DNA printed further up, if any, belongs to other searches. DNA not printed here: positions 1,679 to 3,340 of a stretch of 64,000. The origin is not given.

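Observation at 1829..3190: Natural fusion of a YqeC-like P-loop protein with a MocA-like molybdenum-cofactor nucleotidyltransferase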

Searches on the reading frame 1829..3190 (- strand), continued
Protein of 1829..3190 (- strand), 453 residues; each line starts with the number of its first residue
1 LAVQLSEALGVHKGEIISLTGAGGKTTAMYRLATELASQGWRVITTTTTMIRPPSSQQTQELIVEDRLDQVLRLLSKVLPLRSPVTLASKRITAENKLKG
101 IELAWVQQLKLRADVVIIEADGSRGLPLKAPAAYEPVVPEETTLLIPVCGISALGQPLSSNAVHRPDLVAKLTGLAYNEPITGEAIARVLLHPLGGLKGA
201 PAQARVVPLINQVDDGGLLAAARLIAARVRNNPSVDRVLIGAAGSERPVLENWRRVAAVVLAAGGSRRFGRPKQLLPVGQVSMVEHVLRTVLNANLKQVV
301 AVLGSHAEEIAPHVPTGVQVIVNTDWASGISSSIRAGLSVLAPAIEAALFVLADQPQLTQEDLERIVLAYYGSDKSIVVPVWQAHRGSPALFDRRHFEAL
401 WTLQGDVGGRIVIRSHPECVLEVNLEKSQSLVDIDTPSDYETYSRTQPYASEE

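Call 20: find_encoding_contigs(protein=P0023, flank=10000, max_places=1)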
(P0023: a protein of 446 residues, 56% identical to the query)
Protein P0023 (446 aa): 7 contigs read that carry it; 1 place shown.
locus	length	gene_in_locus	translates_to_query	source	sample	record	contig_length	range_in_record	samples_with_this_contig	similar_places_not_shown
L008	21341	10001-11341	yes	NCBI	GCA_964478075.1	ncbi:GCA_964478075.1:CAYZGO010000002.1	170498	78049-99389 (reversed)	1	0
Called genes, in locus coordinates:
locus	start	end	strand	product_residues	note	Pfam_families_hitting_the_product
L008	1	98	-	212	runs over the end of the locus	PF01966:HD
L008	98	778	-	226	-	PF07314:Lit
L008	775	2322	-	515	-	PF01564:Spermine_synth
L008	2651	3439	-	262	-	PF02585:PIG-L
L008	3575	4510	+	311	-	PF00753:Lactamase_B, PF12706:Lactamase_B_2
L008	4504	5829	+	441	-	PF01979:Amidohydro_1, PF07969:Amidohydro_3 (weak)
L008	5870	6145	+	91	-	-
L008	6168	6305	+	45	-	-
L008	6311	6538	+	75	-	-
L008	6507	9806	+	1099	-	PF14691:Fer4_20, PF00070:Pyr_redox (faint), PF01946:Thi4 (weak), PF07992:Pyr_redox_2, PF13450:NAD_binding_8, PF13738:Pyr_redox_3 (weak)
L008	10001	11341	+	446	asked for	PF19842:YqeC, PF00483:NTP_transferase (faint), PF01128:IspD, PF12804:NTP_transf_3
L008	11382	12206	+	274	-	PF00702:Hydrolase, PF13344:Hydrolase_6, PF13419:HAD_2 (faint), PF13242:Hydrolase_like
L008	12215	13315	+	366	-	PF21016:RlmN_N, PF04055:Radical_SAM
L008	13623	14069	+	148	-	PF00834:Ribul_P_3_epim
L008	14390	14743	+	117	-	PF03780:Asp23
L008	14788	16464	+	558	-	PF02734:Dak2, PF21645:FakA-like_M, PF13684:FakA-like_C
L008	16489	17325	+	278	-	PF02645:DegV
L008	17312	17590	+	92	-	PF02645:DegV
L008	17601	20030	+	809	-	PF17191:RecG_wedge, PF01336:tRNA_anti-codon, PF00270:DEAD, PF04851:ResIII, PF22590:Cas3-like_C_2 (faint), PF00271:Helicase_C, PF19833:RecG_dom3_C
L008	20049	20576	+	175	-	PF01467:CTP_transf_like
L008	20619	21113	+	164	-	-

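Call 21: find_encoding_contigs(protein=P0079, flank=10000, max_places=1)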
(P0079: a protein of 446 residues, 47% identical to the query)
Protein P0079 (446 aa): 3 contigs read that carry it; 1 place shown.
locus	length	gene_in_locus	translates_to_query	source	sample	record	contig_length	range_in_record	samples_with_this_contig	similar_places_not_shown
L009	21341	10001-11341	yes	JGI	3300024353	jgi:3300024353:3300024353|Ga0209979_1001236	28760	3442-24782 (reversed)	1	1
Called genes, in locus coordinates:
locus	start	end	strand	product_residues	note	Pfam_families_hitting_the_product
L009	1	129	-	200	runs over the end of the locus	PF00072:Response_reg, PF03861:ANTAR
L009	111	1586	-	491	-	PF12282:GAF_PdtaS, PF07536:HWE_HK (weak), PF07568:HisKA_2, PF02518:HATPase_c, PF13581:HATPase_c_2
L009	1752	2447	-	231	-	PF21948:LplA-B_cat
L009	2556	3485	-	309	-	PF00551:Formyl_trans_N, PF02911:Formyl_trans_C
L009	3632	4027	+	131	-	PF09685:MamF_MmsF (weak)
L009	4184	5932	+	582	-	PF01368:DHH, PF02272:DHHA1, PF17768:RecJ_OB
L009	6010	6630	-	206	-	PF00174:Oxidored_molyb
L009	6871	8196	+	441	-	PF22039:HUTI_composite_bact (weak), PF01979:Amidohydro_1, PF07969:Amidohydro_3 (weak)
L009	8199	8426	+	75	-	-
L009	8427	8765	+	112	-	-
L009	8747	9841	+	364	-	PF01180:DHO_dh, PF12797:Fer4_2 (faint), PF12837:Fer4_6 (faint), PF12838:Fer4_7 (weak), PF14697:Fer4_21, PF25160:LdpA_Fe-S-bd (weak), PF00037:Fer4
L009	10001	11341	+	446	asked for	PF19842:YqeC, PF01128:IspD, PF02348:CTP_transf_3 (weak), PF12804:NTP_transf_3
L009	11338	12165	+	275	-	PF00702:Hydrolase, PF13344:Hydrolase_6, PF13419:HAD_2 (weak), PF13242:Hydrolase_like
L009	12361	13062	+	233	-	PF04298:Zn_peptidase_2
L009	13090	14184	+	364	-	PF21016:RlmN_N, PF04055:Radical_SAM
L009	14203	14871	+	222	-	PF00834:Ribul_P_3_epim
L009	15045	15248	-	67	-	PF00830:Ribosomal_L28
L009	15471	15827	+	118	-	PF03780:Asp23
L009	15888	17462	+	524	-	PF02734:Dak2, PF21645:FakA-like_M, PF13684:FakA-like_C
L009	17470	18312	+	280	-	PF02645:DegV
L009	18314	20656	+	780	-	PF17191:RecG_wedge, PF01336:tRNA_anti-codon, PF00270:DEAD, PF04851:ResIII, PF00271:Helicase_C, PF19833:RecG_dom3_C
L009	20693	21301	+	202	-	-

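Call 24: search_protein_families(library=ncbifam, proteins=[L008:4504-5829:+, L008:6507-9806:+, L008:3575-4510:+, L008:5870-6145:+, L008:6311-6538:+, L009:8747-9841:+, L009:6871-8196:+, L009:8427-8765:+], max_evalue=0.00001)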
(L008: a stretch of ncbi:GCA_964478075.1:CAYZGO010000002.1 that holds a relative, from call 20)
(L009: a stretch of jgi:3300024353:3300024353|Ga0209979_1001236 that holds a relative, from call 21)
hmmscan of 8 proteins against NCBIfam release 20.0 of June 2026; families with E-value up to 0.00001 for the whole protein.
L008:4504-5829:+ (441 aa): 24 families
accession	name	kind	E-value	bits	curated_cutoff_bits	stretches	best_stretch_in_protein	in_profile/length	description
NF005540.0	PRK07203.1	equivalog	1.7e-168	560.9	444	1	1-441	2-442/444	putative aminohydrolase SsnA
TIGR03314.1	Se_ssnA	subfamily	1.5e-161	538.1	455.5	1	1-441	1-441/441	putative selenium metabolism protein SsnA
NF004701.0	PRK06038.1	equivalog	1.4e-79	267.8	609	1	2-437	7-426/432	N-ethylammeline chlorohydrolase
NF006549.0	PRK09045.1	equivalog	3.3e-67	227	540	1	8-437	17-439/444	TRZ/ATZ family hydrolase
NF006252.0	PRK08393.1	equivalog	7.2e-66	223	617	1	2-435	4-421/424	N-ethylammeline chlorohydrolase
NF005557.0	PRK07228.1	equivalog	1.3e-65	221.9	522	1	3-438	5-438/445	5'-deoxyadenosine deaminase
NF004995.0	PRK06380.1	subfamily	5.7e-62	210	567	1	3-427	5-413/418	metal-dependent hydrolase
NF006055.0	PRK08203.1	equivalog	5.4e-56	190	532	1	6-437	12-450/455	8-oxoguanine deaminase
NF012037.0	PRK15493.1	equivalog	7.3e-47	160.1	779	1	3-431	5-427/435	bifunctional S-methyl-5'-thioadenosine deaminase/S-adenosylhomocysteine deaminase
NF009059.0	PRK12393.1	equivalog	4.7e-40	137.7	543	1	21-435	29-453/460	amidohydrolase family protein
NF006056.0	PRK08204.1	subfamily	3.7e-38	131.5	391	1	2-436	6-439/449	hypothetical protein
TIGR02967.1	guan_deamin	equivalog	4.9e-36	124.6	375.4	1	16-378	2-362/401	guanine deaminase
NF006679.0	PRK09228.1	subfamily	1.2e-32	113.3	351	1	15-379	26-388/433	guanine deaminase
NF005211.0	PRK06687.1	equivalog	2e-30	105.9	703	1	8-420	9-416/419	TRZ/ATZ family protein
NF006681.0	PRK09229.1-2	equivalog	3.8e-29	101.7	362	1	15-422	16-434/451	formimidoylglutamate deiminase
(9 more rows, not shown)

L008:6507-9806:+ (1099 aa): 33 families (the best 25 are shown)
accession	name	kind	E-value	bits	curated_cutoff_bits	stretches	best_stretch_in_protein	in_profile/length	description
TIGR03315.1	Se_ygfK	equivalog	0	1023.4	835.3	1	3-1046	2-996/1012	putative selenate reductase subunit YgfK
NF009410.0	PRK12771.1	subfamily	5.1e-124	414.9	516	1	450-925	47-527/566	NAD(P)-binding protein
NF009454.0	PRK12814.1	equivalog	4e-108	362.5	916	1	447-931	99-589/657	putative NADPH-dependent glutamate synthase small subunit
NF009414.0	PRK12778.1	equivalog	7.1e-94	315.5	1103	1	446-843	332-749/752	bifunctional dihydroorotate dehydrogenase B NAD binding subunit/NADPH-dependent glutamate synthase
TIGR01316.1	gltA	equivalog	4.9e-81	272.8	471.75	1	447-841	30-447/449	NADPH-dependent glutamate synthase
NF010590.0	PRK13984.1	equivalog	4e-74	249.8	946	1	439-842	183-605/611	putative oxidoreductase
TIGR01318.1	gltD_gamma_fam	subfamily_domain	5.7e-68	229.6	482.95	1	438-843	36-465/467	glutamate synthase, small subunit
NF009408.0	PRK12769.1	equivalog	1.4e-65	221.6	1003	1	429-846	210-654/659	formate-dependent uric acid utilization protein AegA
NF009413.0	PRK12775.1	equivalog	4.4e-65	220.1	1895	1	446-846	334-757/1006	putative trifunctional 2-polyprenylphenol hydroxylase/glutamate synthase subunit beta/ferritin domain-containing protein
NF009415.0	PRK12779.1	equivalog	2.4e-59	201.2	1519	1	456-848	213-631/944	putative bifunctional glutamate synthase subunit beta/2-polyprenylphenol hydroxylase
NF009409.0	PRK12770.1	subfamily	1.7e-57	195.1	343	1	533-841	14-348/360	putative glutamate synthase subunit beta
TIGR01317.1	GOGAT_sm_gam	subfamily_domain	9.5e-51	173.1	447.7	1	445-840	44-475/485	glutamate synthase small subunit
NF009451.0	PRK12809.1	equivalog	1e-48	166.1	1154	1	437-839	203-630/639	formate-dependent uric acid utilization protein YgfT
NF045663.1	diclust_near_Sec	equivalog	4.6e-43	147.4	530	2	451-701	18-267/759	pyridine nucleotide-disulfide oxidoreductase/dicluster-binding protein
NF045599.1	bili_reduct_long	exception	1.3e-16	60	750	1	527-695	373-533/641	bilirubin reductase, long form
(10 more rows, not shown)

L008:3575-4510:+ (311 aa): 24 families
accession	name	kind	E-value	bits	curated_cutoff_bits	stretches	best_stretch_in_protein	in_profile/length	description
TIGR03413.1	GSH_gloB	equivalog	9.3e-18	64.5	200.8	1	34-98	18-79/248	hydroxyacylglutathione hydrolase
NF012229.1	bla_class_B_core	domain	6.9e-16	58.7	100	1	16-159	8-132/139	metallo-beta-lactamase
NF033105.1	bla_subclass_B3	equivalog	6.5e-13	48.6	240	1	13-165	10-155/257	subclass B3 metallo-beta-lactamase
TIGR04558.1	SoxH_rel_PQQ_1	hypoth_equivalog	2.8e-11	43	300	0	25-80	34-89/285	quinoprotein relay system zinc metallohydrolase 1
TIGR04559.1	SoxH_rel_PQQ_2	hypoth_equivalog_domain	1.1e-09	38.1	280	1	24-85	29-90/283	quinoprotein relay system zinc metallohydrolase 2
NF033088.2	bla_subclass_B1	equivalog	1.2e-09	38.2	200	1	23-92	28-97/217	subclass B1 metallo-beta-lactamase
NF033106.1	blaL1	exception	1.7e-09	37.1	560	1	19-167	52-192/290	L1 family subclass B3 metallo-beta-lactamase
NF033185.1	B3_Acin_new2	exception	2.9e-09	36.5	625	1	13-164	38-181/285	putative subclass B3 metallo-beta-lactamase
NF000438.2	blaPOM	exception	6e-09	35.5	610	1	13-164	44-187/286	POM family subclass B3 metallo-beta-lactamase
NF033184.1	B3_Acin_new1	exception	6e-09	35.4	580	1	13-163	36-178/283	putative subclass B3 metallo-beta-lactamase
NF007597.0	PRK10241.1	equivalog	7.3e-09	35.3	421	0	132-208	85-164/251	hydroxyacylglutathione hydrolase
NF040641.1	bifunc_ST_SDO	equivalog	2.1e-08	33.5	625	1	45-175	184-302/423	bifunctional sulfur transferase/dioxygenase Blh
NF012140.0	blaBJP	exception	3.9e-07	29.2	600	1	14-161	43-182/294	BJP family subclass B3 metallo-beta-lactamase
NF040469.1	blaEFM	exception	5.8e-07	28.9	610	1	6-175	50-213/302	EFM family subclass B3 metallo-beta-lactamase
NF040644.1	blaPAM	exception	7.2e-07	28.6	615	1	13-167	44-190/287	PAM family subclass B3 metallo-beta-lactamase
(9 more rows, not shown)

L008:5870-6145:+ (91 aa): 0 families

L008:6311-6538:+ (75 aa): 0 families

L009:8747-9841:+ (364 aa): 38 families (the best 25 are shown)
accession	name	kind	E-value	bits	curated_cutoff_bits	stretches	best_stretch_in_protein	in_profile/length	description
NF005574.0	PRK07259.1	equivalog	3.8e-56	190.2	269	1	2-292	3-301/304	dihydroorotate dehydrogenase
NF006183.0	PRK08318.1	equivalog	1.3e-55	188.9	335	1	1-361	1-396/422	NAD-dependent dihydropyrimidine dehydrogenase subunit PreA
TIGR01037.2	pyrD_sub1_fam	subfamily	2.4e-55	187.7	270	1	4-293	1-299/300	dihydroorotate dehydrogenase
NF041011.1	dihydoor_dh_Arch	equivalog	2.6e-38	131.8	330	1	6-294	1-288/289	dihydroorotate dehydrogenase PyrD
NF005741.0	PRK07565.1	subfamily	4.3e-30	104.9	303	1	1-293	1-306/335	dihydroorotate dehydrogenase-like protein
NF002702.0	PRK02506.1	equivalog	7.6e-28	97.5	301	1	1-291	1-307/313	dihydroorotate oxidase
NF003652.0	PRK05286.2-5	equivalog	1.1e-21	77.4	267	1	135-286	201-352/353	quinone-dependent dihydroorotate dehydrogenase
NF003645.0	PRK05286.1-2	equivalog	1.5e-21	76.6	366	1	140-295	202-356/359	quinone-dependent dihydroorotate dehydrogenase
TIGR01036.1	pyrD_sub2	equivalog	6.4e-21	74.5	200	1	136-291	195-352/356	dihydroorotate dehydrogenase (quinone)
NF003650.0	PRK05286.2-3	equivalog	9.9e-20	70.8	477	1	135-291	227-386/393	quinone-dependent dihydroorotate dehydrogenase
NF003646.0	PRK05286.1-4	equivalog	5.4e-15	55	457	1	142-274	206-336/341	quinone-dependent dihydroorotate dehydrogenase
NF003648.0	PRK05286.2-1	equivalog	9.6e-15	54.3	433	1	132-293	196-355/360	quinone-dependent dihydroorotate dehydrogenase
NF003649.0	PRK05286.2-2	equivalog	2.8e-14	52.9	505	1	138-293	199-349/351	quinone-dependent dihydroorotate dehydrogenase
NF003651.0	PRK05286.2-4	equivalog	3.3e-13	49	448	1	135-292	213-374/377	quinone-dependent dihydroorotate dehydrogenase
NF040770.1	hetero_SS_HdrA2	exception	9.1e-13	47.2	1100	1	301-362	564-625/777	CoB-CoM heterodisulfide reductase HdrA2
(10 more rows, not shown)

L009:6871-8196:+ (441 aa): 31 families (the best 25 are shown)
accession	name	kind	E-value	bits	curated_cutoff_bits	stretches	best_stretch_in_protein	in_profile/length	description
NF005540.0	PRK07203.1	equivalog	3.9e-174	579.5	444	1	1-441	2-442/444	putative aminohydrolase SsnA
TIGR03314.1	Se_ssnA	subfamily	1.4e-169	564.6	455.5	1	1-441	1-441/441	putative selenium metabolism protein SsnA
NF004701.0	PRK06038.1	equivalog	2.4e-79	267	609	1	2-439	7-428/432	N-ethylammeline chlorohydrolase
NF005557.0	PRK07228.1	equivalog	4.7e-70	236.5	522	1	1-438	3-438/445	5'-deoxyadenosine deaminase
NF006252.0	PRK08393.1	equivalog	2.1e-65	221.4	617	1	1-436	3-422/424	N-ethylammeline chlorohydrolase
NF006549.0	PRK09045.1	equivalog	1.3e-62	211.9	540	1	2-433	11-435/444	TRZ/ATZ family hydrolase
NF004995.0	PRK06380.1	subfamily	2.3e-58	198.2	567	1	2-426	4-412/418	metal-dependent hydrolase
NF006055.0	PRK08203.1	equivalog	3.1e-55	187.5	532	1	3-438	9-451/455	8-oxoguanine deaminase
NF012037.0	PRK15493.1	equivalog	5.7e-43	147.3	779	1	5-436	7-432/435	bifunctional S-methyl-5'-thioadenosine deaminase/S-adenosylhomocysteine deaminase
NF006056.0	PRK08204.1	subfamily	5.7e-42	144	391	1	1-437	5-440/449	hypothetical protein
NF005211.0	PRK06687.1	equivalog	2.2e-34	119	703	1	8-418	9-415/419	TRZ/ATZ family protein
NF009059.0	PRK12393.1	equivalog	2.3e-34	118.9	543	2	202-437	218-455/460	amidohydrolase family protein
NF006679.0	PRK09228.1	subfamily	1.4e-29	103.1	351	1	15-378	26-387/433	guanine deaminase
TIGR02967.1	guan_deamin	equivalog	8.2e-29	100.8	375.4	1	16-377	2-361/401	guanine deaminase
NF004801.0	PRK06151.1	subfamily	2.9e-28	99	416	1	9-438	12-463/491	chlorohydrolase family protein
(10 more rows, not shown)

L009:8427-8765:+ (112 aa): 0 families
